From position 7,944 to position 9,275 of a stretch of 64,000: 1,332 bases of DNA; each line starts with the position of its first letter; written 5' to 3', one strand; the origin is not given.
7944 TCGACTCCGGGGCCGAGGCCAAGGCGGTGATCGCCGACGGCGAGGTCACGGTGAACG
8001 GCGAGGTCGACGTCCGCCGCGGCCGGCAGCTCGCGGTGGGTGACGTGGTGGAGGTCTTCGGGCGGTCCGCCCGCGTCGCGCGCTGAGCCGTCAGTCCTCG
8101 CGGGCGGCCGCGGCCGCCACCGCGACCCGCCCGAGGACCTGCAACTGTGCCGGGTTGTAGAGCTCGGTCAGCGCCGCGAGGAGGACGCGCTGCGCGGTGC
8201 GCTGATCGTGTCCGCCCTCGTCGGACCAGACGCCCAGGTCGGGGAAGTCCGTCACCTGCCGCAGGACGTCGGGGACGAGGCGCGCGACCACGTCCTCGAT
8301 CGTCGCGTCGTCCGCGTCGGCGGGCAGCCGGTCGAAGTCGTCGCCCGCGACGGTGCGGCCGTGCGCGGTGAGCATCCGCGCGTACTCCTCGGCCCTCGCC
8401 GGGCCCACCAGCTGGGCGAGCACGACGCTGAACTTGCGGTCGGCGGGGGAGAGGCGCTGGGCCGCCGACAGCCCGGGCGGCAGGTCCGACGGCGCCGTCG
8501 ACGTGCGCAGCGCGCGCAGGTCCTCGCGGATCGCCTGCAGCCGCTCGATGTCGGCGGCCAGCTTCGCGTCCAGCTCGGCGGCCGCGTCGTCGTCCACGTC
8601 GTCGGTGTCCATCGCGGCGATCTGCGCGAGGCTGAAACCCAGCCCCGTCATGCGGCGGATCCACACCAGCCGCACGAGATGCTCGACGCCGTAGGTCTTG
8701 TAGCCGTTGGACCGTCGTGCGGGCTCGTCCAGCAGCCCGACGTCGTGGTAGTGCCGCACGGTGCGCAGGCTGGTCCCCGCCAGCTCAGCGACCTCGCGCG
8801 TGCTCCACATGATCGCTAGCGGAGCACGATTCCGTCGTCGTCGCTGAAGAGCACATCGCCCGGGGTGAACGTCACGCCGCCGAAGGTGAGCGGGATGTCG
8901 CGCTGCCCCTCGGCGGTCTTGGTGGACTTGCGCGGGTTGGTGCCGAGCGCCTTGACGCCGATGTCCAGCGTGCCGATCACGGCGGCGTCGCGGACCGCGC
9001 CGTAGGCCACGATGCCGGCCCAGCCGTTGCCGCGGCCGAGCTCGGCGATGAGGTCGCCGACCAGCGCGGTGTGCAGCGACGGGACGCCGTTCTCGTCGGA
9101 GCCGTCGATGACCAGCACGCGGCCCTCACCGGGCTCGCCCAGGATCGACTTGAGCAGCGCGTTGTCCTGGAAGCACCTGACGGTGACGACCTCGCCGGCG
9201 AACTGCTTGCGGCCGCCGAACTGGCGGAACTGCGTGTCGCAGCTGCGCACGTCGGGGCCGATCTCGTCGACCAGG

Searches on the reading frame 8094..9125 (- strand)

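Call 5: search_protein_families(library=pfam, proteins=[window:8094-9125:-], max_evalue=0.001)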
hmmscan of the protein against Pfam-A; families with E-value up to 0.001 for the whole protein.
window:8094-9125:- (344 aa): 3 families
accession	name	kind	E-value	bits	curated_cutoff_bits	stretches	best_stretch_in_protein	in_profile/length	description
PF13411.12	MerR_1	-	4.1e-14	52.9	21.6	1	108-172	2-65/69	MerR HTH family regulatory protein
PF00376.29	MerR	-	5e-10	39.5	28.2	1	109-145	2-38/38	MerR family regulatory protein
PF09278.17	MerR-DNA-bind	-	9.6e-07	29.8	25.4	1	151-208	2-60/65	MerR, DNA binding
